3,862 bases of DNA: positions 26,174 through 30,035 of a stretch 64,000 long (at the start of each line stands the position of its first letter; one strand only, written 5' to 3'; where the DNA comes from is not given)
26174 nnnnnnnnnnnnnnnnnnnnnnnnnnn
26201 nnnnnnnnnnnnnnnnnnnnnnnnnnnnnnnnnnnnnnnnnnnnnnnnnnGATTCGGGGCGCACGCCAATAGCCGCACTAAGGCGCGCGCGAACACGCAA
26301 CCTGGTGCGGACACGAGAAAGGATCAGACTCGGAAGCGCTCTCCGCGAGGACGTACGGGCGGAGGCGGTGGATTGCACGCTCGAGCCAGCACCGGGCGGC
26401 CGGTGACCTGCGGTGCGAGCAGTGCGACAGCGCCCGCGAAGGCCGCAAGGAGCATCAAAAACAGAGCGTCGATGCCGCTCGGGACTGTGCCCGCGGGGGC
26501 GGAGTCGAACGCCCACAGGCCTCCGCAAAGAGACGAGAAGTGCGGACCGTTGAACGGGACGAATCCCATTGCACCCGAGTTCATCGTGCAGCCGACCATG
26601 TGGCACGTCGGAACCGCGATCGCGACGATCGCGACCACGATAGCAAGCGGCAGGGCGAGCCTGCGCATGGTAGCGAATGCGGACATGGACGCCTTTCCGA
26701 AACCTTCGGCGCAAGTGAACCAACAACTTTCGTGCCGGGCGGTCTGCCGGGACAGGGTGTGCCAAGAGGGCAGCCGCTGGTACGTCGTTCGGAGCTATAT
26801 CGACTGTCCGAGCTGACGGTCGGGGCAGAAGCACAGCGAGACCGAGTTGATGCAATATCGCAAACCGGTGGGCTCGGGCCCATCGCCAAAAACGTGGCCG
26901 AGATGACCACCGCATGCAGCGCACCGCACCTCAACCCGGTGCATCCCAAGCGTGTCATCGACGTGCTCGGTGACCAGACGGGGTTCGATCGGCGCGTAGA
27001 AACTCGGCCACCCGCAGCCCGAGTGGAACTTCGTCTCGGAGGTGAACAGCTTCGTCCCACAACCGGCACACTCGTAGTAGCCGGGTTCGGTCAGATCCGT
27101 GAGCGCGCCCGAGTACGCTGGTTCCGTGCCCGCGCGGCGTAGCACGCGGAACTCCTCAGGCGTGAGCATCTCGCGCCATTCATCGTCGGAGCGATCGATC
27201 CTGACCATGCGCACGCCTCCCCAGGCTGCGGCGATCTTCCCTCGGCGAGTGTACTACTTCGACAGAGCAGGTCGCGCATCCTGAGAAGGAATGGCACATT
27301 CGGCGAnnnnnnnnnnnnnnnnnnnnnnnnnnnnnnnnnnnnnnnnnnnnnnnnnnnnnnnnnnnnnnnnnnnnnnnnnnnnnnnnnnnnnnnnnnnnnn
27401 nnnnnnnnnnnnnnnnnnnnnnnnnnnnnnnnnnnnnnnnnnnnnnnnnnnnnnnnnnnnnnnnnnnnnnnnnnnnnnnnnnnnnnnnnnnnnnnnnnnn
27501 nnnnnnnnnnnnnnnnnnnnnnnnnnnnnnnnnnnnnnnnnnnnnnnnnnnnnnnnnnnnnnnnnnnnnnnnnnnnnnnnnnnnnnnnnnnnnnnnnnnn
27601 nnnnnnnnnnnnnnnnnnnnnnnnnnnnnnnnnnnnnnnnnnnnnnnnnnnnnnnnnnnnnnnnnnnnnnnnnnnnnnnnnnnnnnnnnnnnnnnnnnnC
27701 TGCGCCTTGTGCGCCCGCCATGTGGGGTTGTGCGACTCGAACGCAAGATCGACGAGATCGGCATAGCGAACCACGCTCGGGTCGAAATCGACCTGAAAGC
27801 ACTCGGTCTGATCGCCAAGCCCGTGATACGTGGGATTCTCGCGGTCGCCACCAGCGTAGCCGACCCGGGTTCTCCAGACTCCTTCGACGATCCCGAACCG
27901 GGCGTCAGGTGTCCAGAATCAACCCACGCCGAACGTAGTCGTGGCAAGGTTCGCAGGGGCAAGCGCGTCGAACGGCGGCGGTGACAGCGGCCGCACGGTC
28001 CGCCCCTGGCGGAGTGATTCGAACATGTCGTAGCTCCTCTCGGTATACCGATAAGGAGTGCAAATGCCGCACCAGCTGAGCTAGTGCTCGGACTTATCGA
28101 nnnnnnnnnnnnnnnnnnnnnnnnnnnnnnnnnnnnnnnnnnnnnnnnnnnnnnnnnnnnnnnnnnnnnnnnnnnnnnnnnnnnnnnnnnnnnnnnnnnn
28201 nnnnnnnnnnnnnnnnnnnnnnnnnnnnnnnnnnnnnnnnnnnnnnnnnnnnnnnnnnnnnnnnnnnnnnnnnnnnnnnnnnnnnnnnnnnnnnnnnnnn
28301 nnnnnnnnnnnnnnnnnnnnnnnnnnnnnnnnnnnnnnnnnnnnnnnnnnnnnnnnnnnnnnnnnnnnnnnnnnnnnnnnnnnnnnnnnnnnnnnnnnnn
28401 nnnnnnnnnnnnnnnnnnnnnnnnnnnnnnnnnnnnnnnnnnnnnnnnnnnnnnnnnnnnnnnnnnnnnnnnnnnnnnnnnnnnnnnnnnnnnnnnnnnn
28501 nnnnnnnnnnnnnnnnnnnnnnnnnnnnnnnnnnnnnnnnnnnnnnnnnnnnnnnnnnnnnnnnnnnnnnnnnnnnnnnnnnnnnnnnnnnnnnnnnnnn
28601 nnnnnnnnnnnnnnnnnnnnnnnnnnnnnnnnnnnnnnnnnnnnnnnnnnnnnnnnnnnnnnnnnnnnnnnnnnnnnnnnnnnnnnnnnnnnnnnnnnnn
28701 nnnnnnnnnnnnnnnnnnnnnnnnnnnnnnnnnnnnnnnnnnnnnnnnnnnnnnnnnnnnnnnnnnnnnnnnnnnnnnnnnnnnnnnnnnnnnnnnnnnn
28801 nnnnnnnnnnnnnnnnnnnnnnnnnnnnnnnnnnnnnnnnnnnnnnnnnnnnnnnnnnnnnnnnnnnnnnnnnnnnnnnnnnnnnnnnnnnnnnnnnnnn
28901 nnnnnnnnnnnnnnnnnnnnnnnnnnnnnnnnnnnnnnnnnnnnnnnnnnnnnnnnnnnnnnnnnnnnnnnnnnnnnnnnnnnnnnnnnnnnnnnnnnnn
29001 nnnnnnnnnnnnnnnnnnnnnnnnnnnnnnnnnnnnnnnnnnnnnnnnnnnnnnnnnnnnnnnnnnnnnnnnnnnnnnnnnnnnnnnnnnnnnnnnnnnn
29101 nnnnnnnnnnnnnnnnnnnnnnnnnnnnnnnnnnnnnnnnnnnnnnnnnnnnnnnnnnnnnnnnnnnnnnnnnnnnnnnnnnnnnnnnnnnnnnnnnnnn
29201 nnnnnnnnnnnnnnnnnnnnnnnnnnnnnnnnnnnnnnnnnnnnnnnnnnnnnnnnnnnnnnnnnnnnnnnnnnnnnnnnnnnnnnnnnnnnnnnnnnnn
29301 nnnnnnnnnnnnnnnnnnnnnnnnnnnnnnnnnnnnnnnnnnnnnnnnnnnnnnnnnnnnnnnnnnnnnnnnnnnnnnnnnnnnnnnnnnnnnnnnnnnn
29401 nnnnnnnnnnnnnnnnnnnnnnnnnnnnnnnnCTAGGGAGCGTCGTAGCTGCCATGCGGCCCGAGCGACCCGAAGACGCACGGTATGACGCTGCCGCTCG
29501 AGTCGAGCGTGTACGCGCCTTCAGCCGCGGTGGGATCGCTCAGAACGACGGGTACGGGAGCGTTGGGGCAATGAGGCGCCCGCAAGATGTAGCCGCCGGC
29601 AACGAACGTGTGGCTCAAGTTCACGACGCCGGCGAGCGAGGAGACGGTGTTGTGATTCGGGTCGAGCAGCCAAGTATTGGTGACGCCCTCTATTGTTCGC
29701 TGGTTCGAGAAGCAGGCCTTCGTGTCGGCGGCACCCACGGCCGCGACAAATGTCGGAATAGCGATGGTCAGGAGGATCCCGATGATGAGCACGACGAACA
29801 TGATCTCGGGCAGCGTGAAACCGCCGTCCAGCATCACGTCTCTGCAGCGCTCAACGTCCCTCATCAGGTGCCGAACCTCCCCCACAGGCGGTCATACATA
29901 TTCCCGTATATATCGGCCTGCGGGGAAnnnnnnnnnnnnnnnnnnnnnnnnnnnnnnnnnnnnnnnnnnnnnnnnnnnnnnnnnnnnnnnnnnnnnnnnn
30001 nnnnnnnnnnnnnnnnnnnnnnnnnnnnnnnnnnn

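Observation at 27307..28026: msrA with in-frame UGA exactly at the catalytic cysteine codon: candidate selenocysteine-MsrA, truncated in the ORF track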

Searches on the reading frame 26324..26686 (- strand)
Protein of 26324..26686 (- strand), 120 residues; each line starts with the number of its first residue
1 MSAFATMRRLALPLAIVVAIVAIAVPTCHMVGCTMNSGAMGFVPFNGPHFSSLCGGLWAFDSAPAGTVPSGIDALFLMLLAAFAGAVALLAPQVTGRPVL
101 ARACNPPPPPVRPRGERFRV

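Call 24: search_protein_families(library=pfam, proteins=[window:26324-26686:-], max_evalue=0.001)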
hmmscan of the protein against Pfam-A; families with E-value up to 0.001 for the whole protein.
window:26324-26686:- (120 aa): 0 families

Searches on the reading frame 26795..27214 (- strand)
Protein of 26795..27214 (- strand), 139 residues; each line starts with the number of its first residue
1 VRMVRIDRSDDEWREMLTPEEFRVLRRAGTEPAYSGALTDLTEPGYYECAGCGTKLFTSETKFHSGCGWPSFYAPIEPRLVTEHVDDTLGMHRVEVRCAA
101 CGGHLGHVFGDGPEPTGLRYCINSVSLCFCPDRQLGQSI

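Call 24: search_protein_families(library=pfam, proteins=[window:26795-27214:-], max_evalue=0.001)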
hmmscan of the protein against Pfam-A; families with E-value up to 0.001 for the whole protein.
window:26795-27214:- (139 aa): 1 family
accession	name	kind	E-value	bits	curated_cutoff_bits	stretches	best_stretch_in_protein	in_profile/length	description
PF01641.26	SelR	-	7.2e-49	165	24.9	1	17-130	1-115/116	SelR domain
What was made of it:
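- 26795..27214 (-): msrB (SelR domain), immediately downstream on the same strand. Its catalytic residue is Cys (RYCINS). Call 24 (SelR, E = 7e-49).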

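Call 46: list_cluster_members(proteins=[P0003, window:26798-27214:-, P0009, P0022])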
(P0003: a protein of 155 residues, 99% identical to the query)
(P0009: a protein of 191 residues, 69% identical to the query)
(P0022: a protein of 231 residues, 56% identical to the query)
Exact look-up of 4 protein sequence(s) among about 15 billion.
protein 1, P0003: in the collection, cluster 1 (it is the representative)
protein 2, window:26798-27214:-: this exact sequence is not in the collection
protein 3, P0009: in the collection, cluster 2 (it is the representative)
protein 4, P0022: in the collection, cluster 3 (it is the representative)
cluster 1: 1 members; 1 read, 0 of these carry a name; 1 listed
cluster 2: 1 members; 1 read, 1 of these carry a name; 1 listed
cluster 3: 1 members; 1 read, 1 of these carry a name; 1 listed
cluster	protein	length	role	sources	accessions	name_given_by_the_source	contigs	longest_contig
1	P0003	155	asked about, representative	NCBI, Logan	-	-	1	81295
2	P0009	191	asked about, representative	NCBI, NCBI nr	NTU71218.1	MAG: peptide-methionine (S)-S-oxide reductase [Coriobacteriia bacterium] | peptide-methionine (S)-S-oxide reductase [Coriobacteriia bacterium]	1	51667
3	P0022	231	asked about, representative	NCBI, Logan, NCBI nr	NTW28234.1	MAG: peptide-methionine (S)-S-oxide reductase MsrA [Coriobacteriia bacterium] | peptide-methionine (S)-S-oxide reductase MsrA [Coriobacteriia bacterium]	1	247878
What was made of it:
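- Tried and rejected: The cluster look-up gave no accession for P0003 (call 46).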

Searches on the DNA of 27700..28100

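Call 52: search_rna_families(source=window, start=27700, end=28100, threshold=evalue, max_evalue=10)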
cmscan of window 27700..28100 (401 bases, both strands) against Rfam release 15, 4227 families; matches with E-value up to 10: 1.
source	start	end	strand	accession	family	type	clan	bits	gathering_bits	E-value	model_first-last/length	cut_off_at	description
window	27740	27801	+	RF01933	bxd_5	Gene; lncRNA;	-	10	50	8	1-57/57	no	Bithoraxoid conserved region 5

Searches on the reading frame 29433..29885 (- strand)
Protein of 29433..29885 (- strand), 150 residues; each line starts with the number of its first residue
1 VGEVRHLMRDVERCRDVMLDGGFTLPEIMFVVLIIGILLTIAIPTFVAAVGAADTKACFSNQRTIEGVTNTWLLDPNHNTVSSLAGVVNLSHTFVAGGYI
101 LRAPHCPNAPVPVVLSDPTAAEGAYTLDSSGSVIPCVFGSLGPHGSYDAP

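Call 25: search_protein_families(library=pfam, proteins=[window:29433-29885:-], max_evalue=0.001)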
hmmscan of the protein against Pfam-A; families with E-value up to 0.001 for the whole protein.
window:29433-29885:- (150 aa): 1 family
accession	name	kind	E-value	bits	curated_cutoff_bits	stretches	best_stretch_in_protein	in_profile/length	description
PF07963.17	N_methyl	-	0.00026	20.9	21.2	1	21-43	5-27/27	Prokaryotic N-terminal methylation motif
